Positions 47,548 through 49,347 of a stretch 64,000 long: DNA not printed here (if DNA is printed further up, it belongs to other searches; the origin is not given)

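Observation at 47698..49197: Orphan AMP-binding C-terminal subdomain fused to ACP and PlsC with no adenylation core in the vicinity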

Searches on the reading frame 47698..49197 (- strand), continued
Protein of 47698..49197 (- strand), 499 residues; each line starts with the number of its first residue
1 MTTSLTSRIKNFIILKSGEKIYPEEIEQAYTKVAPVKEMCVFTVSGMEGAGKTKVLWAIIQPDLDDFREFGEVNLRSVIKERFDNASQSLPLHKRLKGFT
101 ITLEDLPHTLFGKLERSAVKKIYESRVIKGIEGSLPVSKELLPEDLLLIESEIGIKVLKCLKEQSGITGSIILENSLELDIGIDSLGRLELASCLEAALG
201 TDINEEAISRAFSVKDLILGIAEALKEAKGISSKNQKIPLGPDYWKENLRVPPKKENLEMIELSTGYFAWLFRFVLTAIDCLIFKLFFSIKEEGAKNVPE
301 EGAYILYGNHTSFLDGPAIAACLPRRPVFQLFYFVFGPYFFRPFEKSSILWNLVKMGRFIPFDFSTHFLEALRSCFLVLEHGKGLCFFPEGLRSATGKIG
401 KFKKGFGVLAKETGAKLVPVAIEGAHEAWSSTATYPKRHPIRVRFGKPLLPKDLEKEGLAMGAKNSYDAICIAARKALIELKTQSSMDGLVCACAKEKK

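Call 41: find_related_loci(query=window:47698-49197:-, collection=genome_contigs, flank=10000)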
Query window:47698-49197:- (499 aa) in genome_contigs; peptide patterns used: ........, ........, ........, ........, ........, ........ (x = any residue, [..] = any of these).
183 stretches matched a pattern; 59 encode a relative of the query (tblastn E <= 1e-3); 59 distinct loci.
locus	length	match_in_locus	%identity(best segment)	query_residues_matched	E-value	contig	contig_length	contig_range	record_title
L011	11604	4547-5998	87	1-484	0e+0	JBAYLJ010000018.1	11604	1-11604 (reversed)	MAG: Candidatus Omnitrophota bacterium isolate SO_2016_LW1_10 scaffold06583_LW64-88_2016, whole genome shotgun sequence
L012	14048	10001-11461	78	1-482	0e+0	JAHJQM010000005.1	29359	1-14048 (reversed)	MAG: Candidatus Omnitrophota bacterium isolate OS_PC_MetaG.mb.108 OS_PC_MetaG.mb.108_k141_39483, whole genome shotgun se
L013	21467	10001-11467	78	1-484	0e+0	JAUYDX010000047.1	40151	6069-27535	MAG: Candidatus Omnitrophota bacterium isolate C20_metabat.bin.76_sub C20_k141_21423, whole genome shotgun sequence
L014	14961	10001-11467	78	1-484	0e+0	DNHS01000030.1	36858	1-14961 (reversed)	MAG TPA_asm: Candidatus Omnitrophota bacterium isolate UBA10183 contig_25524, whole genome shotgun sequence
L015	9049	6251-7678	79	10-485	0e+0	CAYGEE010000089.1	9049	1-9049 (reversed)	MAG TPA_asm: uncultured Planctomycetales bacterium isolate ERP113451_co3_410 genome assembly, contig: NODE_6595_length_9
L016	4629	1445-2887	78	1-482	0e+0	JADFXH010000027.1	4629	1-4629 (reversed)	MAG: Candidatus Omnitrophota bacterium isolate nDJH13bin20 nDJH13_bin20_NODE_27_length_4629_cov_7.787206, whole genome s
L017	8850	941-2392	79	1-484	0e+0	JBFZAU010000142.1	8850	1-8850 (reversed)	MAG: Candidatus Omnitrophota bacterium isolate PPR_0475 k121_3106377, whole genome shotgun sequence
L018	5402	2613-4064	77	1-484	0e+0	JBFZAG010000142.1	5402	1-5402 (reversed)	MAG: Candidatus Omnitrophota bacterium isolate PPR_0461 k121_7182506, whole genome shotgun sequence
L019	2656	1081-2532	78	1-484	0e+0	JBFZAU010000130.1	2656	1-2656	MAG: Candidatus Omnitrophota bacterium isolate PPR_0475 k121_2637928, whole genome shotgun sequence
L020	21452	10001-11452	75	1-484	0e+0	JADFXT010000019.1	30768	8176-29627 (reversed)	MAG: Candidatus Omnitrophota bacterium isolate nDJH15bin6 nDJH15_bin6_NODE_19_length_30768_cov_4.629222, whole genome sh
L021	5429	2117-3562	76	1-482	0e+0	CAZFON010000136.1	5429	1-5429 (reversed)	MAG TPA_asm: uncultured Planctomycetales bacterium isolate binchicken_co50_257 genome assembly, contig: NODE_22156_lengt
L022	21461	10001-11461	73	1-487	0e+0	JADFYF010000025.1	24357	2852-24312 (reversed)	MAG: Candidatus Omnitrophota bacterium isolate nDJH6bin18 nDJH6_bin18_NODE_25_length_24357_cov_3.378126, whole genome sh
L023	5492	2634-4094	73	4-490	0e+0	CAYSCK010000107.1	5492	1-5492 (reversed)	MAG TPA_asm: uncultured Planctomycetia bacterium isolate binchicken_co220_82 genome assembly, contig: NODE_9982_length_5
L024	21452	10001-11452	73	15-499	0e+0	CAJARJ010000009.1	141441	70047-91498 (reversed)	MAG: Candidatus Omnitrophica bacterium isolate Loc090907-6m_bin-269 genome assembly, contig: bin-269:09/22, whole genome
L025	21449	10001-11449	72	4-486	0e+0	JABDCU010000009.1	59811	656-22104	MAG: Candidatus Omnitrophota bacterium isolate BWMinControl_Nextera19_MAG3 3300020833.a:Ga0206995_1009, whole genome sho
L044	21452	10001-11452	70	1-484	0e+0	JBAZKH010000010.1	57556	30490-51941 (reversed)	MAG: Candidatus Omnitrophota bacterium isolate SO_2017_LW4_139 scaffold_1426_c1_LW137-91_2017, whole genome shotgun sequ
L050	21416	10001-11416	50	5-484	6e-159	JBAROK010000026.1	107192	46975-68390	MAG: Candidatus Omnitrophota bacterium isolate MFD13429_ilm_asm_bin15 k127_29712, whole genome shotgun sequence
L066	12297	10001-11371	27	5-484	3e-40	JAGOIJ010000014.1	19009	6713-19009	MAG: Candidatus Omnitrophota bacterium isolate Go_SlDig_bin_191 Go_SlDig_8194_length_19009_cov_4.708505, whole genome sh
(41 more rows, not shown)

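Call 44: predict_structure(alignment_id=A1)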
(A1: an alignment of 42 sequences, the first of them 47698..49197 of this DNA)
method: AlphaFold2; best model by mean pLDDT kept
length: 499 residues; sequences in the alignment: 42
mean_pLDDT: 82.7   pTM: 0.79
mean pLDDT of the five models: 82.7, 82.3, 81.5, 80.4, 79.5
residues with pLDDT >= 90: 189; 70-90: 233; 50-70: 47; < 50: 30
segments of 3 or more residues with pLDDT < 50: 1-9, 229-237, 488-499
pLDDT, mean of each block of 10 residues (from residue 1): 39 69 90 91 74 82 88 87 86 89 89 88 87 68 80 90 84 89 86 85 80 91 72 47 79 81 78 88 94 94 94 91 85 80 60 79 77 93 93 82 92 96 90 84 97 97 92 97 66 40
secondary structure, 60 per line:
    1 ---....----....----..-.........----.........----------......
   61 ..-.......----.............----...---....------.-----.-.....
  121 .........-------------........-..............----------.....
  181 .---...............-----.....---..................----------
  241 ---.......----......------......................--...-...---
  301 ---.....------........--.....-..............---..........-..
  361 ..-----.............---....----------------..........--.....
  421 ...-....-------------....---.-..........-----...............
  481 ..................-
elements in order: E4-7 E12-15 H23-31 E36-44 E55-62 H64-70 H75-87 E98-101 H116-129 H143-150 H152-165 H177-181 H185-199 H205-209 H214-230 H244-250 H255-260 H267-288 E291-293 E304-308 H315-322 H325-329 E331-336 H337-344 H348-357 E359-362 H368-380 E384-387 H404-413 E416-423 H425-428 E442-445 H451-460 H466-498
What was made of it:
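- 48343..48522 (-): aa 226-285: linker plus a long hydrophobic helix (about aa 262-290), probably membrane-associating, ahead of the acyltransferase core. Model helix 267-288 (call 44).
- The model has pTM 0.79 (call 44).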

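Call 47: fold_search(model_id=the predicted structure, library=pdb)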
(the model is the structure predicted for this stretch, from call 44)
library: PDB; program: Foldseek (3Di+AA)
matches with E <= 10: 694; with E <= 0.001: 25
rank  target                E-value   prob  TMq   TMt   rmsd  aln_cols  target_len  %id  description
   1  5kym_B                1.9e-09  1.00  0.33  0.66   5.5       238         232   20  Crystal Structure of the 1-acyl-sn-glycerophosphate (LPA) acyltransferase, PlsC, from Thermotoga maritima (released 2017-07-26)
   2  5kym_A                8.8e-09  1.00  0.34  0.66   5.5       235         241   20  Crystal Structure of the 1-acyl-sn-glycerophosphate (LPA) acyltransferase, PlsC, from Thermotoga maritima (released 2017-07-26)
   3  5mss                  2.1e-06  1.00  0.21  0.15  13.9       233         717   18  Structure of the A-PCP didomain of carboxylic acid reductase (CAR) from Segniliparus rugosus in complex with AMP (released 2017-07-05)
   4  5msw                  3.4e-06  1.00  0.20  0.14  14.8       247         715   17  Structure of the A-PCP didomain of carboxylic acid reductase (CAR) from Segniliparus rugosus in complex with AMP (released 2017-07-05)
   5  8e4y                  4.3e-06  1.00  0.30  0.24  20.1       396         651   13  Cryo-EM structure of human glycerol-3-phosphate acyltransferase 1 (GPAT1) in complex with 2-oxohexadecyl-CoA (released 2022-12-21)
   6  1iuq                  8.8e-06  1.00  0.29  0.39  18.1       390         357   13  The 1.55 A Crystal Structure of Glycerol-3-Phosphate Acyltransferase (released 2003-10-07)
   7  1k30                  3.5e-05  1.00  0.28  0.37  17.8       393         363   15  Crystal Structure Analysis of Squash (Cucurbita moschata) glycerol-3-phosphate (1)-acyltransferase (released 2001-10-31)
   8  5knk                  3.7e-05  1.00  0.24  0.34  16.7       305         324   12  Lipid A secondary acyltransferase LpxM from Acinetobacter baumannii with catalytic residue substitution (E127A) (released 2016-09-28)
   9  4r0m_A                3.9e-05  1.00  0.18  0.14  12.8       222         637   18  Structure of McyG A-PCP complexed with phenylalanyl-adenylate (released 2015-04-15)
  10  5ja1_A                8.0e-05  1.00  0.16  0.08  14.5       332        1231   12  EntF, a Terminal Nonribosomal Peptide Synthetase Module Bound to the MbtH-Like Protein YbdZ (released 2016-09-14)
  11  5u89_A                8.0e-05  0.99  0.15  0.08  21.4       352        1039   16  Crystal structure of a cross-module fragment from the dimodular NRPS DhbF (released 2017-05-10)
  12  5kn7                  9.5e-05  1.00  0.25  0.36  14.2       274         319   14  Lipid A secondary acyltransferase LpxM from Acinetobacter baumannii (released 2016-09-28)
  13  4isb_A                1.4e-04  1.00  0.18  0.18   3.9       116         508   21  Crystal Structure of Apo Mtb FadD10 (released 2013-05-08)
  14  5es9_A                2.6e-04  1.00  0.14  0.10  13.7       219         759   18  Crystal structure of the LgrA initiation module in the formylation state (released 2016-01-20)
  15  4ir7                  3.2e-04  1.00  0.17  0.17   4.6       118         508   21  Crystal Structure of Mtb FadD10 in Complex with Dodecanoyl-AMP (released 2013-05-08)
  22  5f2z_A                7.3e-04  1.00  0.25  0.44  14.8       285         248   14  Crystal structure of membrane associated PatA from Mycobacterium smegmatis in complex with palmitate - P21 space group (released 2016-03-09)
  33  5f2z_D                1.3e-03  1.00  0.25  0.43  14.5       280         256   14  Crystal structure of membrane associated PatA from Mycobacterium smegmatis in complex with palmitate - P21 space group (released 2016-03-09)
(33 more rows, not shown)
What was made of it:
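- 48343..48522 (-): The role is inferred by analogy with the N-terminal helices of T. maritima PlsC, the best fold match (5kym, call 47).
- On ANL superfamily, C-terminal subdomain (AMP-binding_C): Fold matches to ANL lids cover 100-125 columns at 2.6-4.5 A (call 47).
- Closest known: PimA/PatA-type glycolipid pathways. Same: PatA appears among the fold matches of T's catalytic domain (5f2z, E 7e-4, call 47).
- Closest known: PimA/PatA-type glycolipid pathways. Different: T's domain matches PlsC and GPAT better than PatA (call 47).
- Checked: It matches the C-terminal subdomain of many ANL enzymes over 100-125 columns at 2.6-4.5 A (calls 44, 47).
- The best structural match of the catalytic domain is a stand-alone PlsC (call 47).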

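Call 54: list_cluster_members(proteins=[P0391, window:47698-49197:-])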
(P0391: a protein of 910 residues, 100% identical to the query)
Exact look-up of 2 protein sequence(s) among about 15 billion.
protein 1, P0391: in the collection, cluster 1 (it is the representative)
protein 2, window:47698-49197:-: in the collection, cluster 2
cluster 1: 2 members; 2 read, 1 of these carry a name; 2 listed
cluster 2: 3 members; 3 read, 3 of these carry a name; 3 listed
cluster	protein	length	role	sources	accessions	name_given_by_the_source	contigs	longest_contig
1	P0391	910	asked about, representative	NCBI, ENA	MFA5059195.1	MAG: GtrA family protein [Candidatus Omnitrophota bacterium]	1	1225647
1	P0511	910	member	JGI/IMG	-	-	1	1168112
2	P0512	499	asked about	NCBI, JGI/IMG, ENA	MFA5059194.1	MAG: 1-acyl-sn-glycerol-3-phosphate acyltransferase [Candidatus Omnitrophota bacterium]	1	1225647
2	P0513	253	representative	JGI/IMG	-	long-chain acyl-CoA synthetase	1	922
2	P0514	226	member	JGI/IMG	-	long-chain acyl-CoA synthetase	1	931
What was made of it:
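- Tried and rejected: The source was obtained from cluster membership instead (call 54).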

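Call 68: search_protein_families(library=pfam, proteins=[L050:4380-5312:+, L050:5330-5920:+, L050:5947-6663:+, L050:6660-7241:+, L050:7494-8717:+, L050:11374-12219:+, L050:12284-12700:+, L050:12710-14167:+, L050:14263-15552:+, L050:15549-16229:+], max_evalue=0.00001)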
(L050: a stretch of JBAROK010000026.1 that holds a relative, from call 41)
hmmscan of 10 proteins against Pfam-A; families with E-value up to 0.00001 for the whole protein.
L050:4380-5312:+ (310 aa): 1 family
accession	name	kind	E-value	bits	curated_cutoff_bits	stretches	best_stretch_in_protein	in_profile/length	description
PF00318.25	Ribosomal_S2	-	3.9e-93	311.1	26.1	1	26-241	1-216/216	Ribosomal protein S2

L050:5330-5920:+ (196 aa): 1 family
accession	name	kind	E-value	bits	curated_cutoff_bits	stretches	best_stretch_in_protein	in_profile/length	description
PF00889.24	EF_TS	-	5.4e-42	144.1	27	1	51-194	72-204/204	Elongation factor TS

L050:5947-6663:+ (238 aa): 1 family
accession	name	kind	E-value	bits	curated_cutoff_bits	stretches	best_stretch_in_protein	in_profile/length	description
PF00696.33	AA_kinase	-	1.9e-33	116.6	24.9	1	8-217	1-234/234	Amino acid kinase family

L050:6660-7241:+ (193 aa): 1 family
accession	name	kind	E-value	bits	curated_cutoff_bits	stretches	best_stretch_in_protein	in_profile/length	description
PF01765.24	RRF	-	2.1e-64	216.7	29.7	1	30-191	2-163/164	Ribosome recycling factor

L050:7494-8717:+ (407 aa): 3 families
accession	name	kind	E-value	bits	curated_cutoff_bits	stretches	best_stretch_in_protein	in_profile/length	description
PF07690.21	MFS_1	-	1.7e-44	152.6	33.4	2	24-362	9-347/347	Major Facilitator Superfamily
PF11700.14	ATG22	-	1.4e-19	70.7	24.1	1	48-404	72-475/482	Vacuole effluxer Atg22 like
PF12832.13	MFS_1_like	-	5.2e-13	49.2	25.2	1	53-358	40-350/373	MFS_1 like family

L050:11374-12219:+ (281 aa): 3 families
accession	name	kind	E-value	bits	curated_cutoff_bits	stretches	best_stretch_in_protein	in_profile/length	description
PF12146.15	Hydrolase_4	-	7.4e-13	48.8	27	1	82-181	3-106/239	Serine aminopeptidase, S33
PF00561.26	Abhydrolase_1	-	2.4e-07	31.1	25.8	1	86-167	3-83/245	alpha/beta hydrolase fold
PF05677.18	DUF818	-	2.5e-06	27.1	20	0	110-226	171-298/365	Chlamydia CHLPS protein (DUF818)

L050:12284-12700:+ (138 aa): 1 family
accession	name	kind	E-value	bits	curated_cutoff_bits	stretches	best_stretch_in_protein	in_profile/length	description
PF01951.21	Archease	-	1.9e-38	132.3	25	1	4-138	1-136/136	Archease protein family (MTH1598/TM1083)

L050:12710-14167:+ (485 aa): 1 family
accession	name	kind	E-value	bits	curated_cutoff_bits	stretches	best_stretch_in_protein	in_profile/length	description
PF01139.22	RtcB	-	1e-175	585.5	27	1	51-485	1-426/426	tRNA-splicing ligase RtcB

L050:14263-15552:+ (429 aa): 2 families
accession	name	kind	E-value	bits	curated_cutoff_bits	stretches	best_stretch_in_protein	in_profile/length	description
PF00587.30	tRNA-synt_2b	-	9.8e-37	127.2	29.3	1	222-401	7-179/179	tRNA synthetase class II core domain (G, H, P, S and T)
PF02403.27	Seryl_tRNA_N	-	4e-33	114.3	28.2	1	1-108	1-108/108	Seryl-tRNA synthetase N-terminal domain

L050:15549-16229:+ (226 aa): 1 family
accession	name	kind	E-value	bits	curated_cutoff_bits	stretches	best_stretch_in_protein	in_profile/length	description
PF13398.12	Peptidase_M50B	-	2.6e-06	27.7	26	1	45-146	8-112/201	Peptidase M50B-like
